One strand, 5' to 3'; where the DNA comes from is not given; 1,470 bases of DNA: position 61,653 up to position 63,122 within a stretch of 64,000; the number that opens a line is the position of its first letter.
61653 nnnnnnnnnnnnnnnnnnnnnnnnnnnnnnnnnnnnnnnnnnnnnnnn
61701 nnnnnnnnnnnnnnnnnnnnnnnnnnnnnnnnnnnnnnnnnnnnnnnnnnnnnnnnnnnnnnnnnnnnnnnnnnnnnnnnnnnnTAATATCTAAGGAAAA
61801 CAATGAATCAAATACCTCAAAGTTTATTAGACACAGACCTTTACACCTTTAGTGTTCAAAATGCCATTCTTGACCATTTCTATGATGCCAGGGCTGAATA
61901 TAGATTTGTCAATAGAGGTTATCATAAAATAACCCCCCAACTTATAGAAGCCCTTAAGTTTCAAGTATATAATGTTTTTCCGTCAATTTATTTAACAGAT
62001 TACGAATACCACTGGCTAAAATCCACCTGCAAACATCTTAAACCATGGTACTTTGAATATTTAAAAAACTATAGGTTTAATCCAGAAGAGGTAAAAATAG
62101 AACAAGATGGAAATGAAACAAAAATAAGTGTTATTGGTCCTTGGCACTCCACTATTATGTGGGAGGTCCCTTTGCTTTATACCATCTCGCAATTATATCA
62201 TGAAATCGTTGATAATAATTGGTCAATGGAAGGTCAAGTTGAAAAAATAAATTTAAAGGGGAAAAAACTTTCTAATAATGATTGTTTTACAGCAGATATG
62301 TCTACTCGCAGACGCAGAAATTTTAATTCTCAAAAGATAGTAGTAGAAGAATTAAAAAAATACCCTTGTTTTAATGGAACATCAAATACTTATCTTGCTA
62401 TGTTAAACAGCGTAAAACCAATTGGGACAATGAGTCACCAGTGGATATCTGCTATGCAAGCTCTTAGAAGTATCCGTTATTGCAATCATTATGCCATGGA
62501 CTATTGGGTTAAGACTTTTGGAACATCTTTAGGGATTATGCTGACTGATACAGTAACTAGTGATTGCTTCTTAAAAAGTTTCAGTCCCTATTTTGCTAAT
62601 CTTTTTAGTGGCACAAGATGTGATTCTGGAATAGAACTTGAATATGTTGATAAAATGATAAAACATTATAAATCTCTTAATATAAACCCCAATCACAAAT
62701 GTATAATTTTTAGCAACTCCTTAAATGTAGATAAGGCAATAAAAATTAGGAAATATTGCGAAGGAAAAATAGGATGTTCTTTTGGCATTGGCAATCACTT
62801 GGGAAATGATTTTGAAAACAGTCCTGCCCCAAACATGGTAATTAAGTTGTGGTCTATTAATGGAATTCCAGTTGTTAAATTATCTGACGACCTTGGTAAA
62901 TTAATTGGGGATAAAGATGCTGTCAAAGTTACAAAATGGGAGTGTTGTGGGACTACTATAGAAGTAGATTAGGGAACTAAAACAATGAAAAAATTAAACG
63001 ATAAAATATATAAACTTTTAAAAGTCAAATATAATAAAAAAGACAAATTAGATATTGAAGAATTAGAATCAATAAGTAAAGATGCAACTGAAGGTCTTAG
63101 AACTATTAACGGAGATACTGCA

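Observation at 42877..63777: Phage-encoded Preiss-Handler NAD salvage set: PncA, PncB, NadE, with CoaE and a NADAR protein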

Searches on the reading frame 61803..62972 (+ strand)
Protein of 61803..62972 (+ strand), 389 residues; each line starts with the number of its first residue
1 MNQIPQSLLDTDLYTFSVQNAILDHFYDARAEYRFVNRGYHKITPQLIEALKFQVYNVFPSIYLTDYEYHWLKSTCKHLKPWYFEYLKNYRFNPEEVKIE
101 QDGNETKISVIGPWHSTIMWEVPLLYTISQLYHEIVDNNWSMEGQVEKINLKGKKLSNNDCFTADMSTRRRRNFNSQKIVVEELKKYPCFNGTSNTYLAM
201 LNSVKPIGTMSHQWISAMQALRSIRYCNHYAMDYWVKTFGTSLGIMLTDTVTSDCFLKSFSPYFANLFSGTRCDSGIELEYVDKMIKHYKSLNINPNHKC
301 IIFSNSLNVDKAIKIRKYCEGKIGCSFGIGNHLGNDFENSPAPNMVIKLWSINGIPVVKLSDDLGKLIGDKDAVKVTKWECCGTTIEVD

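Call 4: search_protein_families(library=pfam, proteins=[window:61803-62972:+], max_evalue=0.01)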
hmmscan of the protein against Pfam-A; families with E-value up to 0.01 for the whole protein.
window:61803-62972:+ (389 aa): 2 families
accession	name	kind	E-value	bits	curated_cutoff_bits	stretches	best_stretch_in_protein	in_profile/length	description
PF04095.22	NAPRTase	-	3.3e-55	187.9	20.8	1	164-377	4-231/239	Nicotinate phosphoribosyltransferase (NAPRTase) family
PF17767.7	NAPRTase_N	-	1.3e-27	97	32.6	1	9-129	1-125/125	Nicotinate phosphoribosyltransferase (NAPRTase) N-terminal domain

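Call 5: search_protein_families(library=ncbifam, proteins=[window:61803-62972:+], max_evalue=0.01)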
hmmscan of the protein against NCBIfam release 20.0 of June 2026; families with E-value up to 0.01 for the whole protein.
window:61803-62972:+ (389 aa): 7 families
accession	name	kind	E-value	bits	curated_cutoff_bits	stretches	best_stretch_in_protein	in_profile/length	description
NF003704.0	PRK05321.1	subfamily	2.5e-120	402.1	379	1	2-375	7-382/398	nicotinate phosphoribosyltransferase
TIGR01514.1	NAPRTase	equivalog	5.4e-109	364.9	269.55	1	6-378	3-392/399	nicotinate phosphoribosyltransferase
TIGR01513.1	NAPRTase_put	equivalog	7.2e-15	54.8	297.4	1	9-367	2-343/452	nicotinate phosphoribosyltransferase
NF006696.0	PRK09243.1-3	equivalog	3.9e-12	45.6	503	1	188-373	182-358/451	nicotinate phosphoribosyltransferase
NF006695.0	PRK09243.1-2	equivalog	2.6e-08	33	469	1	190-367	179-354/480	nicotinate phosphoribosyltransferase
NF009131.0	PRK12484.1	equivalog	1.3e-07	30.7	330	1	167-374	156-354/455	nicotinate phosphoribosyltransferase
NF006698.0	PRK09243.1-5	equivalog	0.00043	19.2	531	1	189-378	186-360/440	nicotinate phosphoribosyltransferase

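Call 11: search_dna_similar(query=window:61803-62972:+, collection=phages, mode=protein, max_rows=30)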
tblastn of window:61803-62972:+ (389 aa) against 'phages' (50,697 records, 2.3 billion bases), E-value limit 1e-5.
Records with a match: 13; places in all: 13; records where one place covers at least 80% of the query: 13.
Best place of each record, by identity: <60% 13.
By first word of the organism name: uncultured 4; Bacteriophage 3; Acinetobacter 2; Agrobacterium 2; Moraxella 1; Sinorhizobium 1.
By host as written in the record: - 9; Agrobacterium tumefaciens C58 2; Moraxella catarrhalis 1; Sinohrizobium meliloti NRRL L-50 1.
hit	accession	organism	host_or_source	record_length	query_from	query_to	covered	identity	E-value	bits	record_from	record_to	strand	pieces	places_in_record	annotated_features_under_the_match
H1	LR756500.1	uncultured phage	metagenomic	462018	3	382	98%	38.9%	5e-73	253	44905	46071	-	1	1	record has no annotation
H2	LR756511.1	uncultured phage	metagenomic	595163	2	380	97%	38.9%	2e-69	243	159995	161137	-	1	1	record has no annotation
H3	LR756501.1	uncultured phage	metagenomic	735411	2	378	97%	37.2%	2e-68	240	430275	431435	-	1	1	record has no annotation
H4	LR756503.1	uncultured phage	metagenomic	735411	2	378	97%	37.2%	2e-68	240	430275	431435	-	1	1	record has no annotation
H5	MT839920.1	Bacteriophage sp.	human fecal samples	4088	4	369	94%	37.1%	4e-63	224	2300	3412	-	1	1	record has no annotation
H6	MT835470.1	Bacteriophage sp.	human fecal samples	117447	4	375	96%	36.1%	9e-65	229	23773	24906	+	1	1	record has no annotation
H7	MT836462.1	Bacteriophage sp.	human fecal samples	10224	6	387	98%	35.0%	2e-63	225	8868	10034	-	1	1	record has no annotation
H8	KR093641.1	Moraxella phage Mcat17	Moraxella catarrhalis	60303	4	372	95%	35.6%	5e-53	195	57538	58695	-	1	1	none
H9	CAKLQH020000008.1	Acinetobacter phage MD-2021a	not known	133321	1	373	96%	35.1%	5e-53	195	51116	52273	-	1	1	pncB: nicotinate phosphoribosyltransferase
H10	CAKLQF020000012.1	Acinetobacter phage MD-2021a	not known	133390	1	373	96%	35.1%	5e-53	195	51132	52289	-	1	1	pncB: nicotinate phosphoribosyltransferase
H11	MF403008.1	Agrobacterium phage Atu_ph07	Agrobacterium tumefaciens C58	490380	1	374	96%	27.0%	1e-23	108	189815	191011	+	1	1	nicotinate phosphoribosyltransferase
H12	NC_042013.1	Agrobacterium phage Atu_ph07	Agrobacterium tumefaciens C58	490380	1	374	96%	27.0%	1e-23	108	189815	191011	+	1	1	nicotinate phosphoribosyltransferase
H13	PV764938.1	Sinorhizobium phage Phosso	Sinohrizobium meliloti NRRL L-50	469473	1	375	96%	26.4%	1e-27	120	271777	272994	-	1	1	nicotinate phosphoribosyltransferase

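Call 18: search_solved_structures(query=window:61803-62972:+, show_alignments=2, max_evalue=0.00001)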
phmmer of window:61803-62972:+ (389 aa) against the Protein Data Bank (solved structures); distinct sequences matched with E-value up to 0.00001: 6.
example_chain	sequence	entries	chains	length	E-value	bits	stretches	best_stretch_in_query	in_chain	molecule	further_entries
1vlp_A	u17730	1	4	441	1e-64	222.6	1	4-381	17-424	nicotinate phosphoribosyltransferase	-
1yir_A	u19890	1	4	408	9.6e-63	216.1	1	3-367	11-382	Nicotinate phosphoribosyltransferase 2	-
2im5_A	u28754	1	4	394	6e-61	210.2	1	5-372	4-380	Nicotinate phosphoribosyltransferase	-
3os4_A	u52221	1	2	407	1.4e-57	199.1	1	4-370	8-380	Nicotinate phosphoribosyltransferase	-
4hl7_A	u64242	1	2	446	3.4e-52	181.4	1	4-367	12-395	Nicotinate phosphoribosyltransferase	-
1ybe_A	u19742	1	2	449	1.2e-33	120.2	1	3-374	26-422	Nicotinate phosphoribosyltransferase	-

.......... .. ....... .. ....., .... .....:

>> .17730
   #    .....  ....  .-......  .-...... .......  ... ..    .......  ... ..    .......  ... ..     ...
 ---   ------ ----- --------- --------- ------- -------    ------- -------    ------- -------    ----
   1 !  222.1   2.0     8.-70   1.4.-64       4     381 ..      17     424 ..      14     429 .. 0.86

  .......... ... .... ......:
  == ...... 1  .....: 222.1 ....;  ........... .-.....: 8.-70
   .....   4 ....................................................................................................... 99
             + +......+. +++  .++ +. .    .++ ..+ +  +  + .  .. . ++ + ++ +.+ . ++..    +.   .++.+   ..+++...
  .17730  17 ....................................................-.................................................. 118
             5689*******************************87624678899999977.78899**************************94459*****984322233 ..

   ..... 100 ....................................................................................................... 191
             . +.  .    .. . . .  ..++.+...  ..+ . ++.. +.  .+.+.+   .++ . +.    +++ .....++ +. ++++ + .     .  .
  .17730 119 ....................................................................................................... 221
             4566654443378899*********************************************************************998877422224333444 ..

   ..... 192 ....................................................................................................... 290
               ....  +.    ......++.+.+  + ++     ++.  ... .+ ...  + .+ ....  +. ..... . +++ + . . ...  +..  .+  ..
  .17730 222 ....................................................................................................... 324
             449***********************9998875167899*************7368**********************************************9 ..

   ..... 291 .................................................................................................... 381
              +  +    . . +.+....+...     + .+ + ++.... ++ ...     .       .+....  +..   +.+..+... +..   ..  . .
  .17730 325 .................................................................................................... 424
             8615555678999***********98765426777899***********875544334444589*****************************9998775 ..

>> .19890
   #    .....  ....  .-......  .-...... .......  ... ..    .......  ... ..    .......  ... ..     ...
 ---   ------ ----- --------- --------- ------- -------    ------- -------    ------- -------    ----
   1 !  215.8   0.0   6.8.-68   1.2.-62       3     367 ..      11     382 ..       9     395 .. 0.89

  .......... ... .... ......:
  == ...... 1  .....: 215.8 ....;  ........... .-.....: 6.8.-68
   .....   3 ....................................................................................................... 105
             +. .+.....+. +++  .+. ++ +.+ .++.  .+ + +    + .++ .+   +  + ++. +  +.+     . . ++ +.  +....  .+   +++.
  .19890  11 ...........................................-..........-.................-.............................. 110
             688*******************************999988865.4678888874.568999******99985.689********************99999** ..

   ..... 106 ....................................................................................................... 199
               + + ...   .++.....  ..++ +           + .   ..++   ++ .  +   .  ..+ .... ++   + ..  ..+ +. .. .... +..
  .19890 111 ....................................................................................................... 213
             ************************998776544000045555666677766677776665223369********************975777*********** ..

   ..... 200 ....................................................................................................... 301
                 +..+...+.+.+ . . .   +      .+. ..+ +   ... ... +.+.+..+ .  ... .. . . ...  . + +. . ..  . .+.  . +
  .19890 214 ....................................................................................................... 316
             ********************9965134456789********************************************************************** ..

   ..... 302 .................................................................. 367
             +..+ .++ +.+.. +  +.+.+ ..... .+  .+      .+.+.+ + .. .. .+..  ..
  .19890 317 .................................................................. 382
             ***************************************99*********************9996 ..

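Call 26: find_related_loci(query=window:61803-62972:+, collection=viral_contigs, flank=10000)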
Query window:61803-62972:+ (389 aa) in viral_contigs; peptide patterns used: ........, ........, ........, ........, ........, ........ (x = any residue, [..] = any of these).
4 stretches matched a pattern, but none encodes a relative of the query by tblastn (E <= 1e-3).

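Call 27: find_homologous_proteins(query=window:61803-62972:+, max_evalue=1e-20)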
Query window:61803-62972:+ (389 aa): 3496 proteins with E <= 1e-20 among 5099 candidates; the best 120 are listed.
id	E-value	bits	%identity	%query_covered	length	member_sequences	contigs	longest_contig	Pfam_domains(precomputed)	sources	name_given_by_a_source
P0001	1.1e-271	919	100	100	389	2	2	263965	PF04095.23,PF17767.8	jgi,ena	jgi:nicotinate phosphoribosyltransferase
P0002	9.7e-224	761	83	99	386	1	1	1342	PF04095.23,PF17767.8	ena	-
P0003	4.6e-186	637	72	99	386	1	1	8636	PF04095.23,PF17767.8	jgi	jgi:nicotinate phosphoribosyltransferase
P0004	1.1e-180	619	68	99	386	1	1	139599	PF04095.23,PF17767.8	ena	-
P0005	4.7e-177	607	68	99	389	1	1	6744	PF04095.23,PF17767.8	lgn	-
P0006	1.3e-176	606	68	98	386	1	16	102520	PF04095.23,PF17767.8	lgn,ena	-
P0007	1.9e-172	592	66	98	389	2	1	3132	PF04095.23,PF17767.8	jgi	-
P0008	4.3e-169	581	65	99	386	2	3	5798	PF04095.23,PF17767.8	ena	-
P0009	2.8e-165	569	62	99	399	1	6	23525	PF04095.23,PF17767.8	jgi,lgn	-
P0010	1.1e-161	557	63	99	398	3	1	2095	PF04095.23,PF17767.8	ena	-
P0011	3.7e-160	552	63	99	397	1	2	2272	PF04095.23,PF17767.8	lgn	-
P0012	1.6e-159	550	63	99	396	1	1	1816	PF04095.23,PF17767.8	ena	-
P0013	3.2e-154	532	62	99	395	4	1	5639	PF04095.23,PF17767.8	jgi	-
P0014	4.2e-151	522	82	69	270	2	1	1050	PF04095.23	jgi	jgi:nicotinate phosphoribosyltransferase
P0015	2.7e-138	480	55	99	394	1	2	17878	PF04095.23,PF17767.8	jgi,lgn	jgi:nicotinate phosphoribosyltransferase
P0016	2.0e-137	477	54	99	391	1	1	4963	PF04095.23,PF17767.8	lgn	-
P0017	2.6e-133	463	53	99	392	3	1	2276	PF04095.23,PF17767.8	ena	-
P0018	5.9e-133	462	52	99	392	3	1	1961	PF04095.23,PF17767.8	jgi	jgi:nicotinate phosphoribosyltransferase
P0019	1.0e-130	455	53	98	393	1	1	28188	PF04095.23,PF17767.8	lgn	-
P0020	8.6e-130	452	54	99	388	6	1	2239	PF04095.23,PF17767.8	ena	-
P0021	8.7e-130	452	53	99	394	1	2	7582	PF04095.23,PF17767.8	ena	-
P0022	1.4e-129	451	52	99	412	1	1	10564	PF04095.23,PF17767.8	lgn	-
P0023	5.5e-129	449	51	98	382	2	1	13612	PF04095.23,PF17767.8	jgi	-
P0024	3.9e-128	446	52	99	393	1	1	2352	PF04095.23,PF17767.8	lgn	-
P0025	2.6e-127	444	50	99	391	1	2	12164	PF04095.23,PF17767.8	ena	-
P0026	4.6e-126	439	51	99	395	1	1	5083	PF04095.23,PF17767.8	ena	-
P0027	4.8e-125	436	51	98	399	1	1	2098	PF04095.23,PF17767.8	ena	-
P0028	5.1e-124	433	50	98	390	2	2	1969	PF04095.23,PF17767.8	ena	-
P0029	1.7e-123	431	50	97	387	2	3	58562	PF04095.23,PF17767.8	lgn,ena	-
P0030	3.3e-123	430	53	97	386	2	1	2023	PF04095.23,PF17767.8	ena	-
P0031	4.4e-122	426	49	99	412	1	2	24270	PF04095.23,PF17767.8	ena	-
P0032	9.6e-122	425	52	97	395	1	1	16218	PF04095.23,PF17767.8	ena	-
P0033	2.4e-121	424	50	99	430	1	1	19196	PF04095.23,PF17767.8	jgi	-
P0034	2.7e-121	424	51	98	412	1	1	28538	PF04095.23,PF17767.8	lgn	-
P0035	1.0e-119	419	53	96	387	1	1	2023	PF04095.23,PF17767.8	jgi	jgi:nicotinate phosphoribosyltransferase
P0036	2.3e-119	417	51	97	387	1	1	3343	PF04095.23,PF17767.8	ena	-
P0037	1.0e-118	415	51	98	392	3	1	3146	PF04095.23,PF17767.8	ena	-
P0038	2.2e-118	414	51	99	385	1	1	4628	PF04095.23,PF17767.8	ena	-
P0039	3.2e-118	414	50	97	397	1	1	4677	PF04095.23,PF17767.8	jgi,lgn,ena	-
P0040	5.9e-118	413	49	99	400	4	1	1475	PF04095.23,PF17767.8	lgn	-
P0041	6.1e-118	413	47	99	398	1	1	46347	PF04095.23,PF17767.8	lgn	-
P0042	9.3e-118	412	51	97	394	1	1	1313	PF04095.23,PF17767.8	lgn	-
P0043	1.6e-117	411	50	97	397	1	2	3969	PF04095.23,PF17767.8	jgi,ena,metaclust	metaclust:\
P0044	2.7e-117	411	49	99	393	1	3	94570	PF04095.23,PF17767.8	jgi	jgi:nicotinate phosphoribosyltransferase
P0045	4.8e-117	410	49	99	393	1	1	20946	PF04095.23,PF17767.8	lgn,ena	-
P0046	9.1e-117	409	49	98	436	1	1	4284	PF04095.23,PF17767.8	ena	-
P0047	5.6e-116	406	50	97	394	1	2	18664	PF04095.23,PF17767.8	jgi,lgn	-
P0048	6.9e-116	406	49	98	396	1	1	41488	PF04095.23,PF17767.8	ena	-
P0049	1.7e-115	405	48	97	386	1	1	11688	PF04095.23,PF17767.8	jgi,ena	-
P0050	2.2e-115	404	50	97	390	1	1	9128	PF04095.23,PF17767.8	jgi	jgi:nicotinate phosphoribosyltransferase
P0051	8.9e-115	402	48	99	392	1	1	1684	PF04095.23,PF17767.8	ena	-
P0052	1.8e-114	401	50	97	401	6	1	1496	PF04095.23,PF17767.8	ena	-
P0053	2.3e-114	401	49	97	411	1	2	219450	PF04095.23,PF17767.8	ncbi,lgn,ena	-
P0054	5.9e-114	400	50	97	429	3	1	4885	PF04095.23,PF17767.8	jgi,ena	-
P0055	9.0e-114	399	48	99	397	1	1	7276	PF04095.23,PF17767.8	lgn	-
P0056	1.1e-113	399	48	99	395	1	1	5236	PF04095.23,PF17767.8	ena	-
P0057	1.2e-113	399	48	99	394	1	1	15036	PF04095.23,PF17767.8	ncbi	-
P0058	1.4e-113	398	49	99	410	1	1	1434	PF04095.23,PF17767.8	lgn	-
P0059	1.4e-113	398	48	96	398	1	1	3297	PF04095.23,PF17767.8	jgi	jgi:nicotinate phosphoribosyltransferase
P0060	3.1e-113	397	49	97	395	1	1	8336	PF04095.23,PF17767.8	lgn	-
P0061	5.8e-113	396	49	98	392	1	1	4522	PF04095.23,PF17767.8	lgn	-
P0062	1.2e-112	395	47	99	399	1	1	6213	PF04095.23,PF17767.8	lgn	-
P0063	1.3e-112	395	46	99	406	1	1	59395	PF04095.23,PF17767.8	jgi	-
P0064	1.9e-112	395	47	97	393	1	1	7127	PF04095.23,PF17767.8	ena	-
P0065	2.4e-112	394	49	97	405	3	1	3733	PF04095.23,PF17767.8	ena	-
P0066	3.3e-112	394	49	96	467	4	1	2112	PF04095.23,PF17767.8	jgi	-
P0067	6.6e-112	393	48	100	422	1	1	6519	PF04095.23,PF17767.8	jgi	jgi:nicotinate phosphoribosyltransferase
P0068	8.1e-112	393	47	99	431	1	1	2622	PF04095.23,PF17767.8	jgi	-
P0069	1.3e-111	392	48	99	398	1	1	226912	PF04095.23,PF17767.8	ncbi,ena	-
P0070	1.6e-111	392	48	98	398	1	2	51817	PF04095.23,PF17767.8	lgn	-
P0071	2.2e-111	391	47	99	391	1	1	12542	PF04095.23,PF17767.8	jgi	jgi:nicotinate phosphoribosyltransferase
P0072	2.6e-111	391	48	97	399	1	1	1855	PF04095.23,PF17767.8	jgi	-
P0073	3.1e-111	391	47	97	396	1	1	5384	PF04095.23,PF17767.8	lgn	-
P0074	4.9e-111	390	48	96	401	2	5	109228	PF04095.23,PF17767.8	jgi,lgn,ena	jgi:nicotinate phosphoribosyltransferase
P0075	5.3e-111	390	48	96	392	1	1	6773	PF04095.23,PF17767.8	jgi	-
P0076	9.3e-111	389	47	96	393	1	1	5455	PF04095.23,PF17767.8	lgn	-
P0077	9.4e-111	389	48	97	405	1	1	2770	PF04095.23,PF17767.8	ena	-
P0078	2.6e-110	388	46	97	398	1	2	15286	PF04095.23,PF17767.8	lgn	-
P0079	2.6e-110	388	47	97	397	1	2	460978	PF04095.23,PF17767.8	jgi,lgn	jgi:nicotinate phosphoribosyltransferase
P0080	4.6e-110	387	47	99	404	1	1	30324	PF04095.23,PF17767.8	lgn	-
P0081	5.8e-110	386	47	98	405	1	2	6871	PF04095.23,PF17767.8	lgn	-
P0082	9.8e-110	386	49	97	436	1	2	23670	PF04095.23,PF17767.8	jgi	jgi:nicotinate phosphoribosyltransferase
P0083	1.2e-109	385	47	97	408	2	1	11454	PF04095.23,PF17767.8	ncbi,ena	-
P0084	1.5e-109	385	47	98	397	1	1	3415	PF04095.23,PF17767.8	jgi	-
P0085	2.0e-109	385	48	100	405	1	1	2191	PF04095.23,PF17767.8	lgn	-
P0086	2.4e-109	384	47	97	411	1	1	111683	PF04095.23,PF17767.8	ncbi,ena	-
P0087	2.6e-109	384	49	97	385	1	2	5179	PF04095.23,PF17767.8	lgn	-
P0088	3.7e-109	384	48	97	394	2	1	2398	PF04095.23,PF17767.8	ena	-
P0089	6.6e-109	383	48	97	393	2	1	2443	PF04095.23,PF17767.8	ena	-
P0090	6.9e-109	383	46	97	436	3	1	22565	PF04095.23,PF17767.8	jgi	-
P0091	7.8e-109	383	49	97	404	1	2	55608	PF04095.23,PF17767.8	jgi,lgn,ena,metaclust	metaclust:\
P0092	8.1e-109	383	49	97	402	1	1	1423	PF04095.23,PF17767.8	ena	-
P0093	1.0e-108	382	46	97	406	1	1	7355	PF04095.23,PF17767.8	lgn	-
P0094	1.1e-108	382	45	97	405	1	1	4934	PF04095.23,PF17767.8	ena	-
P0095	3.3e-108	381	47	100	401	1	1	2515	PF04095.23,PF17767.8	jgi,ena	-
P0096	4.4e-108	380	46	99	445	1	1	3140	PF04095.23,PF17767.8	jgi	jgi:nicotinate phosphoribosyltransferase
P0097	7.8e-108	379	47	97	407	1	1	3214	PF04095.23,PF17767.8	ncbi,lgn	-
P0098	8.4e-108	379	46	98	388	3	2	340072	PF04095.23,PF17767.8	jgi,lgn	jgi:nicotinate phosphoribosyltransferase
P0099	1.4e-107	379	47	96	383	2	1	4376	PF04095.23,PF17767.8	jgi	-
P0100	1.5e-107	378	49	97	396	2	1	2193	PF04095.23,PF17767.8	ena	-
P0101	2.2e-107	378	45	99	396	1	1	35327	PF04095.23,PF17767.8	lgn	-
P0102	2.9e-107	378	47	97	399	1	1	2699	PF04095.23,PF17767.8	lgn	-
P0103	4.5e-107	377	46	98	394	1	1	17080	PF04095.23,PF17767.8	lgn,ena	-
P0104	5.2e-107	377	47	96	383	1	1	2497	PF04095.23,PF17767.8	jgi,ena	-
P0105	5.4e-107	377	47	97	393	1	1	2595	PF04095.23,PF17767.8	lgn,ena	-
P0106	9.2e-107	376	46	97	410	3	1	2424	PF04095.23,PF17767.8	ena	-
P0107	1.1e-106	376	45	99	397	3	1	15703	PF04095.23,PF17767.8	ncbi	-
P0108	1.2e-106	375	47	96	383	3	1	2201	PF04095.23,PF17767.8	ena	-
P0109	1.5e-106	375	46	97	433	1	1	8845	PF04095.23,PF17767.8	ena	-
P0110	1.5e-106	375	47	98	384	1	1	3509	PF04095.23,PF17767.8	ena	-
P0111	1.6e-106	375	47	96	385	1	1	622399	PF04095.23,PF17767.8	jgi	-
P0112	1.7e-106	375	48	97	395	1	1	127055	PF04095.23,PF17767.8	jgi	jgi:nicotinate phosphoribosyltransferase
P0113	2.3e-106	375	48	99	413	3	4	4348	PF04095.23,PF17767.8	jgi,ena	-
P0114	2.6e-106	374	45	98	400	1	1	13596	PF04095.23,PF17767.8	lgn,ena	-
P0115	2.6e-106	374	46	96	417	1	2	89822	PF04095.23,PF17767.8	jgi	-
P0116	3.4e-106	374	46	99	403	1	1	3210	PF04095.23,PF17767.8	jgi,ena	-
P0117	3.6e-106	374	48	97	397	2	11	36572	PF04095.23,PF17767.8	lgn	-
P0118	4.8e-106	374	45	98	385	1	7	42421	PF04095.23,PF17767.8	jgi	jgi:nicotinate phosphoribosyltransferase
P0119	6.0e-106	373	45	98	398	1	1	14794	PF04095.23,PF17767.8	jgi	-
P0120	7.6e-106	373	47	97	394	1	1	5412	PF04095.23,PF17767.8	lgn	-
